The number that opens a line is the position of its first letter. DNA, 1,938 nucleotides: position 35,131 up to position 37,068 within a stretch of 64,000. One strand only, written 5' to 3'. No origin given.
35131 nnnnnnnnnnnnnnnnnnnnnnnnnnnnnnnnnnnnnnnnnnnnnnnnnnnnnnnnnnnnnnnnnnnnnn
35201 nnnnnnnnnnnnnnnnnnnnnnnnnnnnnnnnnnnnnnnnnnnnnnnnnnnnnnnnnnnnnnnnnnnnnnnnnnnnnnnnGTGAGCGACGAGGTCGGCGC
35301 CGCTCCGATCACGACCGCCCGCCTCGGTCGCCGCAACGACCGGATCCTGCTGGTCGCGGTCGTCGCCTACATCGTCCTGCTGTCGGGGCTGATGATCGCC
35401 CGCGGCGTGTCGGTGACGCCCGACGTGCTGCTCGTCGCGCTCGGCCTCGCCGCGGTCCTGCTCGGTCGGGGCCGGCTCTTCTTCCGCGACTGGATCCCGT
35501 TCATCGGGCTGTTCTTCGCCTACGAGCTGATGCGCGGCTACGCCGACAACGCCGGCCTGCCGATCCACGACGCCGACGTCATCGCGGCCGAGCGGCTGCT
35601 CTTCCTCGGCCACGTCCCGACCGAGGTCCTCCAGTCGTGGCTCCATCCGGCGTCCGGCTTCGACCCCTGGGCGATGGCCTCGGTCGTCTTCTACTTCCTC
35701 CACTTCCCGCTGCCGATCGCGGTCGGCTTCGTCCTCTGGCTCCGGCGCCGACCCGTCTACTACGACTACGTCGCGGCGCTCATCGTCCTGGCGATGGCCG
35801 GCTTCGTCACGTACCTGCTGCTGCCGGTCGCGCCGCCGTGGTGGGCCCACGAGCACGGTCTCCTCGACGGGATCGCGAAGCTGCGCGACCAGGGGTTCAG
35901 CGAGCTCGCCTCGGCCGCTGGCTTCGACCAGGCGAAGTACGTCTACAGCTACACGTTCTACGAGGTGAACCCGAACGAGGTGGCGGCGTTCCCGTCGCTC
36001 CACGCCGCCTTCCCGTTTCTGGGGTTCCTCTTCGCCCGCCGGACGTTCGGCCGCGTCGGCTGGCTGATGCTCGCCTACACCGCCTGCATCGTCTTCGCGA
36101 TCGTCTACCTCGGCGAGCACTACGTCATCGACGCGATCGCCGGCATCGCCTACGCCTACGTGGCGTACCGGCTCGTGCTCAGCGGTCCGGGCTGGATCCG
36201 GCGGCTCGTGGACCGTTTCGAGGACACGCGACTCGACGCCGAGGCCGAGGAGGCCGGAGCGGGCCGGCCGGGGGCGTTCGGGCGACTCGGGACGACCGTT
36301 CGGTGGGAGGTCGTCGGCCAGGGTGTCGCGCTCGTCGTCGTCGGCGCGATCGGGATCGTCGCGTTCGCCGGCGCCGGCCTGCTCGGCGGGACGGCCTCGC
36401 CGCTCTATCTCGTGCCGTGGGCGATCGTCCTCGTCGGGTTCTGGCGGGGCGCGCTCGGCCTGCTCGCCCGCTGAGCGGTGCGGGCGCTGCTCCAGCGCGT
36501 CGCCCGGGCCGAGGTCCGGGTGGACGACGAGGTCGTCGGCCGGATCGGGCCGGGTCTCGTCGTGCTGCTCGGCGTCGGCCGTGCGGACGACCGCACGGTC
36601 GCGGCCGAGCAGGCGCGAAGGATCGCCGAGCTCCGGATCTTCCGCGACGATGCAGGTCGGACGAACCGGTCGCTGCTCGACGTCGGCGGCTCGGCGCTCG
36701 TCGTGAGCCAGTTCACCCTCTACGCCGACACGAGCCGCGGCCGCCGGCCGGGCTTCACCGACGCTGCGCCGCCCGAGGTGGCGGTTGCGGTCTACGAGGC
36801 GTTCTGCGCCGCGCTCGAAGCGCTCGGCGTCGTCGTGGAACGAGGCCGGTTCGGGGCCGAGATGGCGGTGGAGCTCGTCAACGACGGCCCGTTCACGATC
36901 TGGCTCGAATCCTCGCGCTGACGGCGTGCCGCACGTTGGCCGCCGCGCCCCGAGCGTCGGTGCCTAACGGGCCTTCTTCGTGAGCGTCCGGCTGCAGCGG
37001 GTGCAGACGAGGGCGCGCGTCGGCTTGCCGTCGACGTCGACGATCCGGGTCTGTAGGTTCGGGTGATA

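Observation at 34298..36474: Rpe with an unexplained ~100-residue C-terminal extension, overlapping the start of a PAP2 membrane phosphatase gene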

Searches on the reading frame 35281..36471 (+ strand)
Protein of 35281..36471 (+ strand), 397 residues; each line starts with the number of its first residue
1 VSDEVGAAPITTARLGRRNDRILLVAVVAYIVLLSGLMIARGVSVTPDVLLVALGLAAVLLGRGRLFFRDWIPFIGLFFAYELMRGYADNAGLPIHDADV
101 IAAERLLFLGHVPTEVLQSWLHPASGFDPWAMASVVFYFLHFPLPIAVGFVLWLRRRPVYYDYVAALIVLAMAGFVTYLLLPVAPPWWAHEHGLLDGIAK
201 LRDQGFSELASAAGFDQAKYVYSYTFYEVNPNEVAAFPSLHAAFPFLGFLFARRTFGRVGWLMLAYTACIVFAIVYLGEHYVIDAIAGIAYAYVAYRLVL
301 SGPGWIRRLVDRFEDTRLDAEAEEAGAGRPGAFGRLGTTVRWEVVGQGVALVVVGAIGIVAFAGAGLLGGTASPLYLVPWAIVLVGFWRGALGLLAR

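Call 5: search_protein_families(library=pfam, proteins=[window:35281-36471:+], max_evalue=1)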
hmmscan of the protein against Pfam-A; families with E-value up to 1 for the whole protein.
window:35281-36471:+ (397 aa): 3 families
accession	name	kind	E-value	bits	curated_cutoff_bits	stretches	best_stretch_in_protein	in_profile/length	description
PF14378.12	PAP2_3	-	4.2e-29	102.1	27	1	100-297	3-189/190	PAP2 superfamily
PF01569.27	PAP2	-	3.6e-06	27.2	27.2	1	217-301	47-123/130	PAP2 superfamily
PF14360.12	PAP2_C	-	0.05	14.6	27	1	241-292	10-65/74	PAP2 superfamily C-terminal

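Call 41: search_protein_families(library=ncbifam, proteins=[window:35281-36471:+], max_evalue=0.1)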
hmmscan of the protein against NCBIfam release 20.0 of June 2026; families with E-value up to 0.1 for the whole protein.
window:35281-36471:+ (397 aa): 2 families
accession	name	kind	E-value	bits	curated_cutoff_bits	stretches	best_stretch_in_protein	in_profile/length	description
NF052609.1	PhinosDhcerSyn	equivalog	8.9e-23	81.1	480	1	22-298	9-282/305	phosphoinositol dihydroceramide synthase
NF008813.0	PRK11837.1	equivalog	0.0013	18.7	229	1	224-294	94-163/202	undecaprenyl-diphosphate phosphatase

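Call 47: find_homologous_proteins(query=window:35281-36471:+, max_evalue=1e-10)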
Query window:35281-36471:+ (397 aa): 1871 proteins with E <= 1e-10 among 8000 candidates; the best 120 are listed.
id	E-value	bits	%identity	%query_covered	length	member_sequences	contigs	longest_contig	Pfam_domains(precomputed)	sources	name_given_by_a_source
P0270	1.5e-222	757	86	100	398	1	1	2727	PF01569.28,PF14378.13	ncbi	ncbi:MAG TPA: phosphatase PAP2 family protein [Candidatus Limnocylindrales bacterium]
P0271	9.6e-221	751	86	100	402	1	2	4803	PF01569.28,PF14378.13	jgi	jgi:hypothetical protein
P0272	3.6e-219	746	83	100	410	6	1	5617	PF01569.28,PF14378.13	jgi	jgi:hypothetical protein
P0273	8.5e-218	741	83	100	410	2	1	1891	PF01569.28,PF14378.13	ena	-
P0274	1.6e-199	681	78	100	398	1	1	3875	PF01569.28,PF14378.13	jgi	jgi:PAP2 superfamily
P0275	3.5e-198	677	79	99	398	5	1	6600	PF01569.28,PF14378.13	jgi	-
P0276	8.1e-198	675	77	100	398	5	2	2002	PF01569.28,PF14378.13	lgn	-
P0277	7.3e-196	669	76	100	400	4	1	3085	PF01569.28,PF14378.13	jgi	jgi:membrane-associated phospholipid phosphatase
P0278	3.5e-195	667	77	100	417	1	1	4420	PF01569.28,PF14378.13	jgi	jgi:PAP2 superfamily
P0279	2.9e-189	647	76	96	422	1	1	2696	PF01569.28,PF14378.13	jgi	jgi:membrane-associated phospholipid phosphatase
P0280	1.4e-188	645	74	100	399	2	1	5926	PF01569.28,PF14378.13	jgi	jgi:membrane-associated phospholipid phosphatase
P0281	1.9e-180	618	71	100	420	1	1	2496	PF01569.28,PF14378.13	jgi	jgi:hypothetical protein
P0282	1.3e-176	606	69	100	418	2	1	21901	PF01569.28,PF14378.13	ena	-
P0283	1.4e-176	605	71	98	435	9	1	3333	PF01569.28,PF14378.13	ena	-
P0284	1.8e-175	602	68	100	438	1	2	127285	PF01569.28,PF14378.13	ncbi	-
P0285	7.6e-173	593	70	97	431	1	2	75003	PF01569.28,PF14378.13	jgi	jgi:hypothetical protein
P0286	1.8e-164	566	67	97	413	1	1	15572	PF01569.28,PF14378.13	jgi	jgi:PAP2 superfamily protein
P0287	2.7e-164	565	68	97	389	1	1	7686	PF14378.13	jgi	jgi:hypothetical protein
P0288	3.5e-164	565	68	98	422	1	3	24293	PF01569.28,PF14378.13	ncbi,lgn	ncbi:MAG TPA: phosphatase PAP2 family protein [Candidatus Limnocylindrales bacterium]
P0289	4.5e-164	564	69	96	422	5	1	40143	PF01569.28,PF14378.13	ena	-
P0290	7.2e-164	564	68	97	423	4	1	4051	PF01569.28,PF14378.13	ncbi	-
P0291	1.0e-162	560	66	97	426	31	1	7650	PF01569.28,PF14378.13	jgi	-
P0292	4.4e-162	558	68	97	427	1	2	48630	PF01569.28,PF14378.13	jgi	jgi:hypothetical protein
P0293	1.2e-161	556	65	98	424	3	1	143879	PF01569.28,PF14378.13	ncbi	-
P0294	4.5e-161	554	65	100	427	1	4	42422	PF01569.28,PF14378.13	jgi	jgi:hypothetical protein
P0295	4.6e-161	554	65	100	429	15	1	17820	PF01569.28,PF14378.13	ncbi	ncbi:MAG TPA: phosphatase PAP2 family protein [Candidatus Limnocylindrales bacterium]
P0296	8.4e-161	554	67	96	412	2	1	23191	PF01569.28,PF14378.13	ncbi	-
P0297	1.6e-160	553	66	96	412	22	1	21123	PF01569.28,PF14378.13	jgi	-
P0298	2.1e-160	552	66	97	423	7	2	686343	PF01569.28,PF14378.13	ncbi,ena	-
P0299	2.4e-160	552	66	98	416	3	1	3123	PF14378.13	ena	-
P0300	3.1e-160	552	65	100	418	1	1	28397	PF01569.28,PF14378.13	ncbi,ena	-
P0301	9.6e-160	550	65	100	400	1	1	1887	PF01569.28,PF14378.13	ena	-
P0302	2.4e-159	549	65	99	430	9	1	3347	PF01569.28,PF14378.13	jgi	jgi:membrane-associated phospholipid phosphatase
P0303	2.6e-159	549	66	97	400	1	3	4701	PF01569.28,PF14378.13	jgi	-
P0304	4.8e-159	548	65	100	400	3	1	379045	PF01569.28,PF14378.13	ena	-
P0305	6.3e-159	547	64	100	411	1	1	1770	PF01569.28,PF14378.13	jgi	jgi:membrane-associated phospholipid phosphatase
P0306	1.4e-158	546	66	97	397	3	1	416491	PF01569.28,PF14378.13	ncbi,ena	-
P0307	2.5e-158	545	67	96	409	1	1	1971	PF01569.28,PF14378.13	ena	-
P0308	3.8e-158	545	64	100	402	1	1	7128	PF01569.28,PF14378.13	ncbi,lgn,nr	ncbi:MAG: hypothetical protein QOF11_2539 [Chloroflexota bacterium]|nr:hypothetical protein [Chlorof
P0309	4.6e-158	545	66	96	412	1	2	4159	PF01569.28,PF14378.13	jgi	jgi:hypothetical protein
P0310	5.4e-158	544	65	97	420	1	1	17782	PF01569.28,PF14378.13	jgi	jgi:hypothetical protein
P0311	8.0e-158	544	64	100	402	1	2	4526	PF01569.28,PF14378.13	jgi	jgi:hypothetical protein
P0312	1.0e-157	543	66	97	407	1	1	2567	PF01569.28,PF14378.13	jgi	jgi:hypothetical protein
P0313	2.4e-157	542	64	96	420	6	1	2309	PF01569.28,PF14378.13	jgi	jgi:PAP2 superfamily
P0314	8.1e-157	540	64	98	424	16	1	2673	PF01569.28,PF14378.13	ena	-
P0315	8.7e-157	540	63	98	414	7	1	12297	PF01569.28,PF14378.13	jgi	jgi:hypothetical protein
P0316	9.7e-157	540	65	97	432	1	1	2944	PF01569.28,PF14378.13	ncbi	-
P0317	1.6e-156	539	64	98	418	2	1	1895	PF01569.28,PF14378.13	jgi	jgi:hypothetical protein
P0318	1.7e-156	539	65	97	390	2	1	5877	PF01569.28,PF14378.13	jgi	jgi:hypothetical protein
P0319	1.9e-156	539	65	96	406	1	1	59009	PF01569.28,PF14378.13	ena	-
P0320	2.4e-156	539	63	93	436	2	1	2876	PF01569.28,PF14378.13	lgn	-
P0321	5.5e-156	538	66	97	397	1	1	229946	PF01569.28,PF14378.13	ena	-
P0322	7.5e-156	537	63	100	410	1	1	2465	PF01569.28,PF14378.13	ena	-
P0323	8.9e-156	537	64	96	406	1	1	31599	PF01569.28,PF14378.13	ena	-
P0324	1.1e-155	537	67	96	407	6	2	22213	PF01569.28,PF14378.13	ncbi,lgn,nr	ncbi:MAG: phosphatase PAP2 family protein [Chloroflexota bacterium]|nr:phosphatase PAP2 family prote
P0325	1.2e-155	537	65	98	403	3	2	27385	PF01569.28,PF14378.13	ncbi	-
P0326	1.4e-155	536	61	100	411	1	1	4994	PF01569.28,PF14378.13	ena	-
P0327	2.3e-155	536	63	100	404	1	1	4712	PF01569.28,PF14378.13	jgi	jgi:hypothetical protein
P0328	3.4e-155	535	62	100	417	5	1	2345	PF01569.28,PF14378.13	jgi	jgi:hypothetical protein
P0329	3.5e-155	535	66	96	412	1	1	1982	PF01569.28,PF14378.13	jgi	jgi:hypothetical protein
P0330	3.8e-155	535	65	98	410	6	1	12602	PF14378.13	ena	-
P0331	3.8e-155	535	65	97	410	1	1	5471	PF01569.28,PF14378.13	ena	-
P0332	6.2e-155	534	62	99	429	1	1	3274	PF01569.28,PF14378.13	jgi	jgi:hypothetical protein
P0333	6.4e-155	534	62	98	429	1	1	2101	PF01569.28,PF14378.13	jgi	jgi:hypothetical protein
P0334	6.4e-155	534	65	97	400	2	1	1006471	PF01569.28,PF14378.13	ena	-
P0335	7.2e-155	534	63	96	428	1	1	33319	PF01569.28,PF14378.13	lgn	-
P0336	8.0e-155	534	65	97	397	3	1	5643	PF01569.28,PF14378.13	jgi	jgi:hypothetical protein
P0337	8.1e-155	534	65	96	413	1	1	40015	PF01569.28,PF14378.13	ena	-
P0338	9.0e-155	534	63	97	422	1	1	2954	PF01569.28,PF14378.13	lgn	-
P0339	9.9e-155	534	65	97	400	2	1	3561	PF01569.28,PF14378.13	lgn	-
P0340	1.3e-154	533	63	93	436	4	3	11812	PF01569.28,PF14378.13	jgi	-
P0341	1.3e-154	533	64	97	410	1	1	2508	PF01569.28,PF14378.13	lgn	-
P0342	1.6e-154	533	62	99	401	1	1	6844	PF01569.28,PF14378.13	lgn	-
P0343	1.6e-154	533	64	100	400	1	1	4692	PF01569.28,PF14378.13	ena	-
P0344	1.9e-154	533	65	97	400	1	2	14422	PF01569.28,PF14378.13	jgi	jgi:hypothetical protein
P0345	2.0e-154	533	61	100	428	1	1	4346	PF01569.28,PF14378.13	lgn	-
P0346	3.1e-154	532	63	100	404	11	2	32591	PF01569.28,PF14378.13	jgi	jgi:membrane-associated phospholipid phosphatase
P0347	4.8e-154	531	64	97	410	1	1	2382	PF01569.28,PF14378.13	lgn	-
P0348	5.2e-154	531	65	97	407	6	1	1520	PF01569.28,PF14378.13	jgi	jgi:PAP2 superfamily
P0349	5.9e-154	531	66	96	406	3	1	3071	PF01569.28,PF14378.13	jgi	jgi:hypothetical protein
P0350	6.0e-154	531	63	97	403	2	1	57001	PF01569.28,PF14378.13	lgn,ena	-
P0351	6.4e-154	531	66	96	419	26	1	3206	PF01569.28,PF14378.13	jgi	jgi:hypothetical protein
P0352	6.4e-154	531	64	100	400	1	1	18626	PF01569.28,PF14378.13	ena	-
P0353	7.3e-154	531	62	97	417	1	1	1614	PF01569.28,PF14378.13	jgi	jgi:membrane-associated phospholipid phosphatase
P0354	7.5e-154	531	64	97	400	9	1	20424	PF01569.28,PF14378.13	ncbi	ncbi:MAG: phosphatase PAP2 family protein [Chloroflexota bacterium]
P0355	7.9e-154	531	64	100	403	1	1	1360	PF01569.28,PF14378.13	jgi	jgi:hypothetical protein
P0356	1.0e-153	530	65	97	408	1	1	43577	PF01569.28,PF14378.13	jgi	jgi:PAP2 superfamily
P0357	1.1e-153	530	65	97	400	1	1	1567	PF01569.28,PF14378.13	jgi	jgi:hypothetical protein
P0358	1.4e-153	530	66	98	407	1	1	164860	PF01569.28,PF14378.13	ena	-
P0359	1.5e-153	530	65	97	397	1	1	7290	PF01569.28,PF14378.13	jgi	jgi:PAP2 superfamily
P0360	1.7e-153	529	63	98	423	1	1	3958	PF14378.13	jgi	-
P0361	1.7e-153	529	64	100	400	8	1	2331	PF01569.28,PF14378.13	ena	-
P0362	1.8e-153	529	61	98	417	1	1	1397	PF01569.28,PF14378.13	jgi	jgi:membrane-associated phospholipid phosphatase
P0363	2.0e-153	529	62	97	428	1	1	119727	PF14378.13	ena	-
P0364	2.3e-153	529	61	99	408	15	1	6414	PF01569.28,PF14378.13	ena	-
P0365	2.5e-153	529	64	98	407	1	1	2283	PF14378.13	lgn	-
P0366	2.5e-153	529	64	98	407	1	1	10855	PF14378.13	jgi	jgi:hypothetical protein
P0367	2.7e-153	529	62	97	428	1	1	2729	PF14378.13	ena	-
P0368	3.0e-153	529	64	95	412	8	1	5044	PF01569.28,PF14378.13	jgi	jgi:membrane-associated phospholipid phosphatase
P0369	3.3e-153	528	62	97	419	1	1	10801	PF01569.28,PF14378.13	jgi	jgi:hypothetical protein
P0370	3.7e-153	528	62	100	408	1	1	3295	PF01569.28,PF14378.13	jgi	-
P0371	3.8e-153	528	64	96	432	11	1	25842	PF01569.28,PF14378.13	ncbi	-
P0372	5.6e-153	528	65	96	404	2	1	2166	PF01569.28,PF14378.13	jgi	jgi:hypothetical protein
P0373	5.9e-153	528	63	99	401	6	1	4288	PF01569.28,PF14378.13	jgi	jgi:hypothetical protein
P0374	8.4e-153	527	63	100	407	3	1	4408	PF01569.28,PF14378.13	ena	-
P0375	9.1e-153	527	60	100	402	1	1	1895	PF14378.13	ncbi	ncbi:MAG: phosphatase PAP2 family protein [Candidatus Limnocylindrales bacterium]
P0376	9.2e-153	527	64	97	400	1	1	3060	PF01569.28,PF14378.13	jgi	-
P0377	9.6e-153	527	65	96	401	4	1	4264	PF01569.28,PF14378.13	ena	-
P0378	9.8e-153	527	64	99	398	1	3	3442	PF01569.28,PF14378.13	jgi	jgi:hypothetical protein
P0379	1.1e-152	527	62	97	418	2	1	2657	PF01569.28,PF14378.13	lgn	-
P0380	1.2e-152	527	62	100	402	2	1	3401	PF01569.28,PF14378.13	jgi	jgi:PAP2 superfamily protein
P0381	1.4e-152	526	63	99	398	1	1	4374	PF01569.28,PF14378.13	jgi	jgi:hypothetical protein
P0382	1.4e-152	526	62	98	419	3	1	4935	PF01569.28,PF14378.13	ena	-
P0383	1.8e-152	526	64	99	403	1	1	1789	PF01569.28,PF14378.13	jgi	jgi:PAP2 superfamily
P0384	2.5e-152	526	62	100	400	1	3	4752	PF01569.28,PF14378.13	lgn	-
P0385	3.1e-152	525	62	100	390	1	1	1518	PF01569.28,PF14378.13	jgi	jgi:hypothetical protein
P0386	3.1e-152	525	61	99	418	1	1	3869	PF01569.28,PF14378.13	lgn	-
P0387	3.8e-152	525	61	99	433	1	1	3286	PF01569.28,PF14378.13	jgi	jgi:hypothetical protein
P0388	4.1e-152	525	64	97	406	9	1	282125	PF01569.28,PF14378.13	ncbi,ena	-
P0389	5.1e-152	525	64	96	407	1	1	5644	PF01569.28,PF14378.13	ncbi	ncbi:MAG TPA: phosphatase PAP2 family protein, partial [Candidatus Limnocylindrales bacterium]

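Call 48: find_encoding_contigs(protein=P0334, flank=5000, max_places=2)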
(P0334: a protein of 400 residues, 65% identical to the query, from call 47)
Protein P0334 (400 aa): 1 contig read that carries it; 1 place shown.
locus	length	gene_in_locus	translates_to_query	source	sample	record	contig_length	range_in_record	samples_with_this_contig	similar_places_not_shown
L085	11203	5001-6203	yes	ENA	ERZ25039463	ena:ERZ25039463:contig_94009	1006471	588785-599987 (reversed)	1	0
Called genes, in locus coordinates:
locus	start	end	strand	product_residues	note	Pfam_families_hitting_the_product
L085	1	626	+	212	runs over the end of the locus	PF00226:DnaJ, PF20600:ExoX-like_C (weak)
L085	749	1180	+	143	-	-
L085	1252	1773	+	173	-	PF01327:Pep_deformylase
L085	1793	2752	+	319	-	PF00551:Formyl_trans_N, PF02911:Formyl_trans_C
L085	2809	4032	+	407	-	PF04055:Radical_SAM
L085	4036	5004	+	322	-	PF00834:Ribul_P_3_epim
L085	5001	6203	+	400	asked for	PF14378:PAP2_3, PF01569:PAP2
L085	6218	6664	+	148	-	PF02580:Tyr_Deacylase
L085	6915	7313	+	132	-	PF12973:Cupin_7 (weak), PF07883:Cupin_2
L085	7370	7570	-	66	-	PF00830:Ribosomal_L28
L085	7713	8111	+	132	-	PF03780:Asp23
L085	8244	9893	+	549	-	PF02734:Dak2, PF21645:FakA-like_M, PF13684:FakA-like_C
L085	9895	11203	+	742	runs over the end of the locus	PF17191:RecG_wedge, PF01336:tRNA_anti-codon (weak), PF00270:DEAD, PF00271:Helicase_C, PF19833:RecG_dom3_C (faint)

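Call 49: find_encoding_contigs(protein=P0298, flank=5000, max_places=2)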
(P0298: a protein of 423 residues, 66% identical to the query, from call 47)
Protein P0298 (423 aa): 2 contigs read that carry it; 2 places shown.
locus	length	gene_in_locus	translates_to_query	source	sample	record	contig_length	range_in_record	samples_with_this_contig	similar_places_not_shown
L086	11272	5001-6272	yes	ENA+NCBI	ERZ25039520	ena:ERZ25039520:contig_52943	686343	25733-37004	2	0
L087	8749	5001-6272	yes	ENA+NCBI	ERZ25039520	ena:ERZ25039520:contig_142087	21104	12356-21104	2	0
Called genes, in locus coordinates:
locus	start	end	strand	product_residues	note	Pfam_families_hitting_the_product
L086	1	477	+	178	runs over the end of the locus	-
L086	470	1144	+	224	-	PF13424:TPR_12 (faint)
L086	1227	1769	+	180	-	PF01327:Pep_deformylase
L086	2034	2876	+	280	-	PF00551:Formyl_trans_N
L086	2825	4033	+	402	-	PF04055:Radical_SAM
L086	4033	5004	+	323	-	PF00834:Ribul_P_3_epim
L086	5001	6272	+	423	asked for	PF14378:PAP2_3, PF01569:PAP2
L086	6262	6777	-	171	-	-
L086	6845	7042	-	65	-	PF00830:Ribosomal_L28 (weak)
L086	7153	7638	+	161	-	PF03780:Asp23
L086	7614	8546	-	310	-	-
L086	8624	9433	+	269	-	PF13684:FakA-like_C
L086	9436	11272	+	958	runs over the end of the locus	PF17191:RecG_wedge, PF04851:ResIII, PF00270:DEAD, PF00271:Helicase_C, PF19833:RecG_dom3_C (weak)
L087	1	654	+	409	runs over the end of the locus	PF00656:Peptidase_C14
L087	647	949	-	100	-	-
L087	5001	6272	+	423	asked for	PF14378:PAP2_3, PF01569:PAP2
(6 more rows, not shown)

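Call 50: find_encoding_contigs(protein=P0388, flank=5000, max_places=2)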
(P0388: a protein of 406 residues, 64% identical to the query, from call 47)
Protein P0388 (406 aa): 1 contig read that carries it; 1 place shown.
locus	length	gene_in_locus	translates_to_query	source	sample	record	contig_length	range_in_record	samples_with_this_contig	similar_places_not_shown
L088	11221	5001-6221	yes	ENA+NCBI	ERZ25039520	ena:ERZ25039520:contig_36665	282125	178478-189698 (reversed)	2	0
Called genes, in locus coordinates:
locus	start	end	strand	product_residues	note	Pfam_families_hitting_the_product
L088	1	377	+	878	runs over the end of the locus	PF17764:PriA_3primeBD, PF00270:DEAD, PF04851:ResIII, PF18319:Zn_ribbon_PriA, PF00271:Helicase_C, PF18074:PriA_C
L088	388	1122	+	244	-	PF00226:DnaJ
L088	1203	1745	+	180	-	PF01327:Pep_deformylase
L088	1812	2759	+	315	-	PF00551:Formyl_trans_N, PF02911:Formyl_trans_C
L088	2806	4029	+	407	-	PF04055:Radical_SAM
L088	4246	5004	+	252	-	PF00834:Ribul_P_3_epim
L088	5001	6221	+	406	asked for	PF14378:PAP2_3, PF01569:PAP2 (weak)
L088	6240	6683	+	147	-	PF02580:Tyr_Deacylase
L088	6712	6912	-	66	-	PF00830:Ribosomal_L28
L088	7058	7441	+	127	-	PF03780:Asp23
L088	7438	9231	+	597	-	PF02734:Dak2, PF21645:FakA-like_M, PF13684:FakA-like_C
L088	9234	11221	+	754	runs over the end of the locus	PF17191:RecG_wedge, PF00270:DEAD, PF00271:Helicase_C, PF19833:RecG_dom3_C (weak)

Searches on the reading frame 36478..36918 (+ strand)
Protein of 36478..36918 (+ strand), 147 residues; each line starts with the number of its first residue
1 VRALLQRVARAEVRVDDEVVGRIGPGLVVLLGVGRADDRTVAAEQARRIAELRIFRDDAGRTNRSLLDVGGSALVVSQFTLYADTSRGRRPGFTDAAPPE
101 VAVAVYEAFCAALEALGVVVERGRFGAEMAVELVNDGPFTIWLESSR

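Call 5: search_protein_families(library=pfam, proteins=[window:36478-36918:+], max_evalue=1)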
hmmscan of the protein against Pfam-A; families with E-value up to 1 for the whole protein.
window:36478-36918:+ (147 aa): 1 family
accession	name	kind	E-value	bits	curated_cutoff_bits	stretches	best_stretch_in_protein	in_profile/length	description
PF02580.21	Tyr_Deacylase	-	3.4e-53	180.3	25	1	2-144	1-144/144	D-Tyr-tRNA(Tyr) deacylase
